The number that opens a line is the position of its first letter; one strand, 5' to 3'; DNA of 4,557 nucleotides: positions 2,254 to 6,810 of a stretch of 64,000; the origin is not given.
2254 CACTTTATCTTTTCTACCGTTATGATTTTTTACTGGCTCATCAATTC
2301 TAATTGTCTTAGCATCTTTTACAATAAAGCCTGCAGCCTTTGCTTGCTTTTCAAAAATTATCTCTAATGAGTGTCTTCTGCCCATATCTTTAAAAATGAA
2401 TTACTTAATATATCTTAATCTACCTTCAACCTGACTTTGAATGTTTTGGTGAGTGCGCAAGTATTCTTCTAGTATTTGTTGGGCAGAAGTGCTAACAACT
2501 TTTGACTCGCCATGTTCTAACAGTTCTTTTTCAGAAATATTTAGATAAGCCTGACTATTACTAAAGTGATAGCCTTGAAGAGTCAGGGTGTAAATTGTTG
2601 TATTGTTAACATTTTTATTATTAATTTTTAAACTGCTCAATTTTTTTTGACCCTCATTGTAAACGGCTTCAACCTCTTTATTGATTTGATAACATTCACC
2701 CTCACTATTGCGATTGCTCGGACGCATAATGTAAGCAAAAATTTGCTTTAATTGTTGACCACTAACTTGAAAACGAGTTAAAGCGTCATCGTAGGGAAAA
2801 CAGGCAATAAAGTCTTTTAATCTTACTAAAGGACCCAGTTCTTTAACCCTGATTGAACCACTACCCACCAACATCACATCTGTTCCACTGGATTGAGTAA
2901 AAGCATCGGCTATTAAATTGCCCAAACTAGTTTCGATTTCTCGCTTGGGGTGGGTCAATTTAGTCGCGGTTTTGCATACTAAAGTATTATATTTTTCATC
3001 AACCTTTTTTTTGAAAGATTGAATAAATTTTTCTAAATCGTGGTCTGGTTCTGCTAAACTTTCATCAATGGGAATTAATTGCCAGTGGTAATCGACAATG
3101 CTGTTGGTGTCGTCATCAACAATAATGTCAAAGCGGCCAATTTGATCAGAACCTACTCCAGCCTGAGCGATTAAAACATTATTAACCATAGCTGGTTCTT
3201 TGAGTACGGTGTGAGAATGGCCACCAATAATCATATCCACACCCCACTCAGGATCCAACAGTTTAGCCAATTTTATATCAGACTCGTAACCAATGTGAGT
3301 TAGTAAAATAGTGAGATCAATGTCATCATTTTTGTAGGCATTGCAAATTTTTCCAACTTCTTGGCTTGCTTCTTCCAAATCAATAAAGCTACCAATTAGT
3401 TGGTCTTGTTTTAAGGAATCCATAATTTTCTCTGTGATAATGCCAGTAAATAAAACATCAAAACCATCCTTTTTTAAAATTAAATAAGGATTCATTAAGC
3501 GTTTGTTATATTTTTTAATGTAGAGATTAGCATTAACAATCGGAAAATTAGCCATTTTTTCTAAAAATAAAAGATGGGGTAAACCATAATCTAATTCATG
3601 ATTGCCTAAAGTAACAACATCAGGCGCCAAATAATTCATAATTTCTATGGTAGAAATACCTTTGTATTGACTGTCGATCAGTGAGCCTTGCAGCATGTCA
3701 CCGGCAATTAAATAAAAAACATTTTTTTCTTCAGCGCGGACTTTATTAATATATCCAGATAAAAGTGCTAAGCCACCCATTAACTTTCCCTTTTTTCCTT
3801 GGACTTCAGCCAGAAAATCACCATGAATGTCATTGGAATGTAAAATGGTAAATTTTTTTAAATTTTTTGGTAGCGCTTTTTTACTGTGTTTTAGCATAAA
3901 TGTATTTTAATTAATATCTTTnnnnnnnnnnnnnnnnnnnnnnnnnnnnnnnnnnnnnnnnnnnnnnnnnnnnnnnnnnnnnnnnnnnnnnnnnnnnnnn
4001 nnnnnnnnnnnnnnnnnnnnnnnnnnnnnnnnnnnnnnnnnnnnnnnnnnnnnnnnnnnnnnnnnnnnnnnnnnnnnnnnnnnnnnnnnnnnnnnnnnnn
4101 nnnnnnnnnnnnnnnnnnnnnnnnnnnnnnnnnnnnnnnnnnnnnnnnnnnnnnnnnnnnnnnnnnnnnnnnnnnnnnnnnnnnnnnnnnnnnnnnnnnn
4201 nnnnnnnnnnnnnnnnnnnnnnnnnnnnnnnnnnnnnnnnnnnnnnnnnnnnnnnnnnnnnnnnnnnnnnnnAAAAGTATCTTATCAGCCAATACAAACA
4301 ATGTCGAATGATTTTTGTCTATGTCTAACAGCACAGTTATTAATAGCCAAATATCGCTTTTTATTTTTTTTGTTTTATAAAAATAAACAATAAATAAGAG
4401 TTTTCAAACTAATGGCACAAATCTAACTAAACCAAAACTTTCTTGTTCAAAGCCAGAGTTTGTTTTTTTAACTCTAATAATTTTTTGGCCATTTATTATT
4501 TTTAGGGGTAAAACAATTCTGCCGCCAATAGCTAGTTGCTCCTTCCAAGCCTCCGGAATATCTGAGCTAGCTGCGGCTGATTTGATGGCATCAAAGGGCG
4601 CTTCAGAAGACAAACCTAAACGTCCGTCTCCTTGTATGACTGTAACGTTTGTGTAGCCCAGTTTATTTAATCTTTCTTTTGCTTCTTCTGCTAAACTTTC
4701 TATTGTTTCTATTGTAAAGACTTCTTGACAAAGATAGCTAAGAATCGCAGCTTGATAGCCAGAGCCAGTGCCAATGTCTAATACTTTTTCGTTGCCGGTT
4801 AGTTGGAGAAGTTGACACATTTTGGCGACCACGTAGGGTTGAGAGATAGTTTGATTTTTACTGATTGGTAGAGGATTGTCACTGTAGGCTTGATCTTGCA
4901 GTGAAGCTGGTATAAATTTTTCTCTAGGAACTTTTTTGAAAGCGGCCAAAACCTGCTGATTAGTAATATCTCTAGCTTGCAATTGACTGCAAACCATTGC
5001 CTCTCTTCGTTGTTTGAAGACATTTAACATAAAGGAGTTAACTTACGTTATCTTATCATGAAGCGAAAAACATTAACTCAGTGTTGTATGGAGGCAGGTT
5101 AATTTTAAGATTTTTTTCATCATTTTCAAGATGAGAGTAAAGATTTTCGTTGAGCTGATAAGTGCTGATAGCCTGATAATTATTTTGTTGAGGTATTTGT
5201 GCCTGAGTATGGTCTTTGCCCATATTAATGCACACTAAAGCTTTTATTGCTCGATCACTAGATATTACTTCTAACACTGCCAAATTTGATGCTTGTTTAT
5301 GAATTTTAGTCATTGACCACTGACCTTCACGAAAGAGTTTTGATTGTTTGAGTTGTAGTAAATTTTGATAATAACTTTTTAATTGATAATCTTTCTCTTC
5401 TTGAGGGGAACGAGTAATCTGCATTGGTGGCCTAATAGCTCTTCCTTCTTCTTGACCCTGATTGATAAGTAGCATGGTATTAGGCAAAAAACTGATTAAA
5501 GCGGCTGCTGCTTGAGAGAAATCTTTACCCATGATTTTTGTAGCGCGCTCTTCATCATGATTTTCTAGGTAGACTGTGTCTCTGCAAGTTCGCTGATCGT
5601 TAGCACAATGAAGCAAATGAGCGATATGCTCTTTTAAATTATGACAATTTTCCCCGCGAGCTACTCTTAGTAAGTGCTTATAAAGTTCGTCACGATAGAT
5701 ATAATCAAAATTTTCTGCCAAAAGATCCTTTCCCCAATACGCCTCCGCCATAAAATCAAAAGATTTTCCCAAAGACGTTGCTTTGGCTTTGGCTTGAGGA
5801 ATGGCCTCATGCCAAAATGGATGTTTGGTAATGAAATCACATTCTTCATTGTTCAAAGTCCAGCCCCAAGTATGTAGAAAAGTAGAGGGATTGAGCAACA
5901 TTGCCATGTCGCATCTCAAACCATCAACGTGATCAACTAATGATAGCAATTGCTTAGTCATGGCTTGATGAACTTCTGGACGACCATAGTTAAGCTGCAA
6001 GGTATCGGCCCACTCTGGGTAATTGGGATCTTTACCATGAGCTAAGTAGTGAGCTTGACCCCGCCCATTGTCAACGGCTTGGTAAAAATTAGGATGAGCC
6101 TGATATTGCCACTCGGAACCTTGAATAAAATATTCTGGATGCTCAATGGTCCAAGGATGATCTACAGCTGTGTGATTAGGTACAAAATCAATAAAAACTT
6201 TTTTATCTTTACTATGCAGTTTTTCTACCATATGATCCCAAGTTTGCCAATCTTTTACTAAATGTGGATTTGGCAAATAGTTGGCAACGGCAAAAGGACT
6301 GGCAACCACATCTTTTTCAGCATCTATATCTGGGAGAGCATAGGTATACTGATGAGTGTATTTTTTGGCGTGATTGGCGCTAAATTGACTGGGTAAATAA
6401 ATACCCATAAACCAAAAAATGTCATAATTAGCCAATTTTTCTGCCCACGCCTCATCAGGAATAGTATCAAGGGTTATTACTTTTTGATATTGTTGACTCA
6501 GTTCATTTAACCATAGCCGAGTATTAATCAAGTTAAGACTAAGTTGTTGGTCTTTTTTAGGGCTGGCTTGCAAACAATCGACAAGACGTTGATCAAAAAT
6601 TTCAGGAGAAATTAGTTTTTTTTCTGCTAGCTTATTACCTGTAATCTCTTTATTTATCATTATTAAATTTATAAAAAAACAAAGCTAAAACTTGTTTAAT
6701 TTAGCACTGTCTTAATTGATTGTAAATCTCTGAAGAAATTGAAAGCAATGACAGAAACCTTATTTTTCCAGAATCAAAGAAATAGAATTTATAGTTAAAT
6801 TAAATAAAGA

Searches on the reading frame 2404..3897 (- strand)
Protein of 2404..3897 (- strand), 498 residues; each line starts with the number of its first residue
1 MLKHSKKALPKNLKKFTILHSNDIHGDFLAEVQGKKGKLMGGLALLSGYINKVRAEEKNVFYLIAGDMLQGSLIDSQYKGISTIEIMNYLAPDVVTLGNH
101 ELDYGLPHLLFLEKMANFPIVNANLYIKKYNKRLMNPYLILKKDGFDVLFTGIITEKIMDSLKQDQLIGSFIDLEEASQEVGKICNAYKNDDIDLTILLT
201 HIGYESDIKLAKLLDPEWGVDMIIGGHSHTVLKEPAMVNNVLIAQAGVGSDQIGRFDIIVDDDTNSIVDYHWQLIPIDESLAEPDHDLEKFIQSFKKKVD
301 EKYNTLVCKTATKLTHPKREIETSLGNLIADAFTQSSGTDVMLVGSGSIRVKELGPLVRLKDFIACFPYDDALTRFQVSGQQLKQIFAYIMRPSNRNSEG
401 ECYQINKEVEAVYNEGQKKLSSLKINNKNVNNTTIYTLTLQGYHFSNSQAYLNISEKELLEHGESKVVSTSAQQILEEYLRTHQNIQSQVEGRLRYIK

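Call 66: search_protein_families(library=ncbifam, proteins=[window:2404-3897:-], max_evalue=0.00001)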
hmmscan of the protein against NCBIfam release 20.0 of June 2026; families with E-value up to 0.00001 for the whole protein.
window:2404-3897:- (498 aa): 14 families
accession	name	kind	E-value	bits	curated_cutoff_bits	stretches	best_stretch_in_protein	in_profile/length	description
NF007109.1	PRK09558.1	equivalog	5.3e-48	164.1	600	1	12-488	32-543/550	bifunctional UDP-sugar hydrolase/5'-nucleotidase UshA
NF006934.0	PRK09419.1-1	subfamily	1.5e-41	142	1646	2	16-275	53-316/1174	multifunctional 2',3'-cyclic-nucleotide 2'-phosphodiesterase/3'-nucleotidase/5'-nucleotidase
NF006937.0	PRK09419.1-4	equivalog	1.3e-35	122.2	2554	2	134-388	787-1045/1411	multifunctional 2',3'-cyclic-nucleotide 2'-phosphodiesterase/3'-nucleotidase/5'-nucleotidase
TIGR04486.1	thiosulf_SoxB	equivalog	4.7e-35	120.9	550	1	37-388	112-457/556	thiosulfohydrolase SoxB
NF040549.1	Nt5e_LPXTG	exception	1.5e-34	119.4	1050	2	9-144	92-218/731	cell surface ecto-5'-nucleotidase Nt5e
NF006935.0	PRK09419.1-2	equivalog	1.9e-30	105.3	2801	2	134-387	808-1065/1445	multifunctional 2',3'-cyclic-nucleotide 2'-phosphodiesterase/3'-nucleotidase/5'-nucleotidase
NF041198.1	UshA_like_PCGU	equivalog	3.2e-28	98.6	275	1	4-262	12-269/519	UshA-like (seleno)protein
NF006936.0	PRK09419.1-3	equivalog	4e-24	84.3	2542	1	11-392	699-1101/1212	multifunctional 2',3'-cyclic-nucleotide 2'-phosphodiesterase/3'-nucleotidase/5'-nucleotidase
TIGR01530.1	nadN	equivalog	9.6e-24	83.8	436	1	17-234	2-221/550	NAD nucleotidase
NF006938.0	PRK09420.1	equivalog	7.9e-19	67.5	486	1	16-235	25-266/648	bifunctional 2',3'-cyclic-nucleotide 2'-phosphodiesterase/3'-nucleotidase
TIGR01390.1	CycNucDiestase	equivalog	6.3e-18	64.6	883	1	19-236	11-245/626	2',3'-cyclic-nucleotide 2'-phosphodiesterase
NF008871.0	PRK11907.1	equivalog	2.2e-15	55.9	1266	1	17-230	122-353/814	bifunctional 2',3'-cyclic-nucleotide 2'-phosphodiesterase/3'-nucleotidase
NF006933.0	PRK09418.1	equivalog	1.4e-11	43.3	1419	1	15-261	39-317/780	bifunctional 2',3'-cyclic-nucleotide 2'-phosphodiesterase/3'-nucleotidase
NF047875.1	5nuc_LPXTG_Strp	exception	5e-09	35.2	1050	0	18-108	34-135/684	surface-anchored 5'-nucleotidase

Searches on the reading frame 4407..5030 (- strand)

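Call 66: search_protein_families(library=ncbifam, proteins=[window:4407-5030:-], max_evalue=0.00001)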
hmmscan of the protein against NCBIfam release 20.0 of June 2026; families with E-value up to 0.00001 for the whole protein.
window:4407-5030:- (208 aa): 10 families
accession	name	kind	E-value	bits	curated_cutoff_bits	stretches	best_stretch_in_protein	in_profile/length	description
NF001453.0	PRK00312.1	equivalog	1e-71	241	188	1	6-208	7-210/217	protein-L-isoaspartate(D-aspartate) O-methyltransferase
TIGR00080.1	pimt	equivalog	2.6e-69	233.3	159.05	1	6-208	4-209/216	protein-L-isoaspartate O-methyltransferase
NF010549.0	PRK13942.1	equivalog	1.3e-60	204.5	282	1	8-208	6-208/215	protein-L-isoaspartate O-methyltransferase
TIGR04364.1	methyltran_FxLD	equivalog_domain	6e-42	144.1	320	1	7-207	3-212/394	methyltransferase, FxLD system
TIGR04188.1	methyltr_grsp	subfamily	1.1e-34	120.4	380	1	63-193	91-223/363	ATP-grasp peptide maturase system methyltransferase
NF010550.0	PRK13943.1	equivalog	7.7e-30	104.1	359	1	16-196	13-202/322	protein-L-isoaspartate O-methyltransferase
NF000499.2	Erm23S_rRNA_broad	equivalog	1.8e-07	30.8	212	1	64-135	8-77/244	23S ribosomal RNA methyltransferase Erm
TIGR02469.1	CbiT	equivalog_domain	3.2e-07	30.7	78.3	1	70-175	10-121/124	precorrin-6Y C5,15-methyltransferase (decarboxylating) subunit CbiT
TIGR00755.1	ksgA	equivalog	2.5e-06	27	171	1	64-135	14-83/256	16S rRNA (adenine(1518)-N(6)/adenine(1519)-N(6))-dimethyltransferase RsmA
NF006138.0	PRK08287.1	equivalog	3e-06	27.2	210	1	67-180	19-135/189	decarboxylating cobalt-precorrin-6B (C(15))-methyltransferase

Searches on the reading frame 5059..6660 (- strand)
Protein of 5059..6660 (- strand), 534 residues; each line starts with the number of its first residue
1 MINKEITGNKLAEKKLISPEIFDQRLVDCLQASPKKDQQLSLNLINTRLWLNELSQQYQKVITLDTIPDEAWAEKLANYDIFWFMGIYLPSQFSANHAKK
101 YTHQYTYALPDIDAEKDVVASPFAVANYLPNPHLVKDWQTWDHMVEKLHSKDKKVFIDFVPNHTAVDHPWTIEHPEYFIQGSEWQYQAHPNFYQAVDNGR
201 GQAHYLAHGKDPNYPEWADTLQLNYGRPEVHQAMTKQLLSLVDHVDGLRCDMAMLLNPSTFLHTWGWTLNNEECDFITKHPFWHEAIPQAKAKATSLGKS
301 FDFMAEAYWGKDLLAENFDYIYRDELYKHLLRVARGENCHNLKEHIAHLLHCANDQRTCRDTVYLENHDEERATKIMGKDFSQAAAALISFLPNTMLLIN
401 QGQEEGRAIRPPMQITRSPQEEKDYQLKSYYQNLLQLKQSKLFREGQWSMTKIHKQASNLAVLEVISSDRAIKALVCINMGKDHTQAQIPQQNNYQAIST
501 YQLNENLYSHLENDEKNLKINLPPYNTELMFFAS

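Call 66: search_protein_families(library=ncbifam, proteins=[window:5059-6660:-], max_evalue=0.00001)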
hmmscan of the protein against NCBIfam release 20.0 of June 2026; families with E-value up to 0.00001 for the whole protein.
window:5059-6660:- (534 aa): 2 families
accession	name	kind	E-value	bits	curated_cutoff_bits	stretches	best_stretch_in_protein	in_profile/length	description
NF041321.1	Alpha-amyl_MalA_Halo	equivalog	1.8e-17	63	875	1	139-496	330-640/666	alpha-amylase MalA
NF008051.0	PRK10785.1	equivalog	4.8e-06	25.1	568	0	141-206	228-289/607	maltodextrin glucosidase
